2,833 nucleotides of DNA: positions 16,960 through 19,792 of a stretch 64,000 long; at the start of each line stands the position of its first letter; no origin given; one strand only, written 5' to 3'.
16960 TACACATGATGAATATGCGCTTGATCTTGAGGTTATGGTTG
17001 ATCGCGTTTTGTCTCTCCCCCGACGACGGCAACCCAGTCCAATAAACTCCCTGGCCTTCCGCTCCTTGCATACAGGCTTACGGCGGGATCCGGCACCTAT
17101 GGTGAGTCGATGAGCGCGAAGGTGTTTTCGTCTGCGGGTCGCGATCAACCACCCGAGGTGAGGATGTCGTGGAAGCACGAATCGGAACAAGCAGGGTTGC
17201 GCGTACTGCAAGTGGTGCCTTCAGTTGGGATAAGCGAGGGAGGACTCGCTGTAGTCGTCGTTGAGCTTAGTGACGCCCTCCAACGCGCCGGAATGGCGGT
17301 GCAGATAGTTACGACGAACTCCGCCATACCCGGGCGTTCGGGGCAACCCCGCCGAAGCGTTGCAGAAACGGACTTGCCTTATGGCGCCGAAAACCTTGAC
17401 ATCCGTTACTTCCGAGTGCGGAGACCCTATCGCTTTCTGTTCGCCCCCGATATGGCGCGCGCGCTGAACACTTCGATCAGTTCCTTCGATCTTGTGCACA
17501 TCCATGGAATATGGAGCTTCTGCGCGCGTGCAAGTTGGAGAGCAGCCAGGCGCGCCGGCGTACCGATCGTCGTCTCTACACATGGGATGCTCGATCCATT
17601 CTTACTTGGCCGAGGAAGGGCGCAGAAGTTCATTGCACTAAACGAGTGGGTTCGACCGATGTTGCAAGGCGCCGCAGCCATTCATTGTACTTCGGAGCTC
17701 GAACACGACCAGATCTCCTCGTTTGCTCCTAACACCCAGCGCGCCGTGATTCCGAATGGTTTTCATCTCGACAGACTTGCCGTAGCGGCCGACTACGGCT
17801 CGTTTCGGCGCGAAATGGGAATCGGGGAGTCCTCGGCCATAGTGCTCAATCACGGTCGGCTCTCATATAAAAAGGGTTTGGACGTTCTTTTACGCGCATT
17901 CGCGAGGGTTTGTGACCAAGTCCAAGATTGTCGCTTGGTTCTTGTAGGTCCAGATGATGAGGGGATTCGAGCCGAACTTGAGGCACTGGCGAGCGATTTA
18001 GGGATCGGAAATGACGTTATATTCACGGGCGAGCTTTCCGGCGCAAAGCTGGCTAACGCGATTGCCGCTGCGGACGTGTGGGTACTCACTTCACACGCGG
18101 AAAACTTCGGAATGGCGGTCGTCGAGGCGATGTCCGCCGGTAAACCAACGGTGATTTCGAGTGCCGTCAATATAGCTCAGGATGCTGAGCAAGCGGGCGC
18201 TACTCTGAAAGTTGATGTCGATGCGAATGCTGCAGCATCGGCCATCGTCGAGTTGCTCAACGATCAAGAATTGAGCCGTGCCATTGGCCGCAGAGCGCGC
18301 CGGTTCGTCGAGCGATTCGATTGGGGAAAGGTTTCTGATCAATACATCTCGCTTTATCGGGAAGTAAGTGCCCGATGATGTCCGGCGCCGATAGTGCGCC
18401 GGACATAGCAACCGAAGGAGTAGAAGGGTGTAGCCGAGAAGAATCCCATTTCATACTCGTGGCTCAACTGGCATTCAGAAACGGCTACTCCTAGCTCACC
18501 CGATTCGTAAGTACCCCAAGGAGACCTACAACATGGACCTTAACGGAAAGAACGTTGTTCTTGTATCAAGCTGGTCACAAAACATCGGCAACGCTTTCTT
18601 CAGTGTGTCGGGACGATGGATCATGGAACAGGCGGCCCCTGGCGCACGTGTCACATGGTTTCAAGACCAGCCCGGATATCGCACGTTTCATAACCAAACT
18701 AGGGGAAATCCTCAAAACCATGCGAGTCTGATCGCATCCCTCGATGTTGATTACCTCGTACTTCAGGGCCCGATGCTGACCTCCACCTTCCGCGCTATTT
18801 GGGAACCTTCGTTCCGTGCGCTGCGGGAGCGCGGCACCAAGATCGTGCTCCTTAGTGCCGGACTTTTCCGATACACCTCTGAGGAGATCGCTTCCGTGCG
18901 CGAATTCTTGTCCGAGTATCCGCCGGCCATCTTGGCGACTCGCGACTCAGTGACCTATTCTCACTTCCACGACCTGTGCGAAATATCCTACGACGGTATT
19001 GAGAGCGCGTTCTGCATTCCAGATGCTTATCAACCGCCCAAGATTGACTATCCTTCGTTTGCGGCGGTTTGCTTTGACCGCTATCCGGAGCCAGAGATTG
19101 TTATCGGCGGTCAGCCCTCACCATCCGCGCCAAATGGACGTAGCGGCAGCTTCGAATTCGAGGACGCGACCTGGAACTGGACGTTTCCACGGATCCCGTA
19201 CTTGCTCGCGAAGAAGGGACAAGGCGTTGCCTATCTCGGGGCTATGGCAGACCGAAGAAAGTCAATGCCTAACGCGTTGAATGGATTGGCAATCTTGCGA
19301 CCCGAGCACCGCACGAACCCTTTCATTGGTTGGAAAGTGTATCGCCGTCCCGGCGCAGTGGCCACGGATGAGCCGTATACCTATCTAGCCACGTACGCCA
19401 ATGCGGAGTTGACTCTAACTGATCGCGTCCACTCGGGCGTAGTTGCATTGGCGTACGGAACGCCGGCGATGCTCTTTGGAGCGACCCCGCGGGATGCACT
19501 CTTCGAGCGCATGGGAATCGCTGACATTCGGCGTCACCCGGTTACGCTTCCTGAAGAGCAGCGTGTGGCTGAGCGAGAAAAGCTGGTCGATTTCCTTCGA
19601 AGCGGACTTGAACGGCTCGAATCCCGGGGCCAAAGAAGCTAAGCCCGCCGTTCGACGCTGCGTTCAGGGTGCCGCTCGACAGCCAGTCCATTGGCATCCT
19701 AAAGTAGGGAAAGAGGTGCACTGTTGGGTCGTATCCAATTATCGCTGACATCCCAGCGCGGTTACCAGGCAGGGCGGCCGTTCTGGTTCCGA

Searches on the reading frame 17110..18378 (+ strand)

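Call 66: search_protein_families(library=pfam, proteins=[window:17110-18378:+], max_evalue=0.001)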
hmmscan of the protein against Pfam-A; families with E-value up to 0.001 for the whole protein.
window:17110-18378:+ (422 aa): 6 families
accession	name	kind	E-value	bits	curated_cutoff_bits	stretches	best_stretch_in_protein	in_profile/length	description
PF00534.26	Glycos_transf_1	-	3.9e-35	121.3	26.4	1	232-398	5-171/172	Glycosyl transferases group 1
PF13692.12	Glyco_trans_1_4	-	1.4e-28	100.4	27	1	244-385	3-142/142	Glycosyl transferases group 1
PF13579.12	Glyco_trans_4_4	-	4.4e-22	79.5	29.7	1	44-217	1-158/158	Glycosyl transferase 4-like domain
PF13439.12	Glyco_transf_4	-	1e-21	78.1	28.5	1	44-222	2-170/170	Glycosyltransferase Family 4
PF20706.3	GT4-conflict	-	4.4e-12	46.1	26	1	241-391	196-363/385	Family 4 Glycosyltransferase in conflict systems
PF13524.12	Glyco_trans_1_2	-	0.00068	20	25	0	272-405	13-135/144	Glycosyl transferase-like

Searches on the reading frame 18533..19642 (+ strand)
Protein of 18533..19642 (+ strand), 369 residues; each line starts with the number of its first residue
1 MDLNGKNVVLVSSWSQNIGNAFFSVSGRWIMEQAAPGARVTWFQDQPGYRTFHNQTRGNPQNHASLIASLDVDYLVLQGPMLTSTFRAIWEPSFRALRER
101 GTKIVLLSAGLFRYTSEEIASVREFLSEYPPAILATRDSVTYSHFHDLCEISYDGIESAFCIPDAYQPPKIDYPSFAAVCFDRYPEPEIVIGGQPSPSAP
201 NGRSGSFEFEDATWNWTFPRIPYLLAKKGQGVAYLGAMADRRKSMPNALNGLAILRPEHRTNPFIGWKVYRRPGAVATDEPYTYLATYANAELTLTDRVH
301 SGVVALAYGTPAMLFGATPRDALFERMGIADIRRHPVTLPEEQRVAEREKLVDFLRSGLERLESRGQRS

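Call 66: search_protein_families(library=pfam, proteins=[window:18533-19642:+], max_evalue=0.001)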
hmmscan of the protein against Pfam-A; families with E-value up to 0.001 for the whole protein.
window:18533-19642:+ (369 aa): 1 family
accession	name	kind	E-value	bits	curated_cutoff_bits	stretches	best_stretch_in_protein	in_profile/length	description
PF04230.19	PS_pyruv_trans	-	5.7e-09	36.7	25.3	1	278-315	239-276/280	Polysaccharide pyruvyl transferase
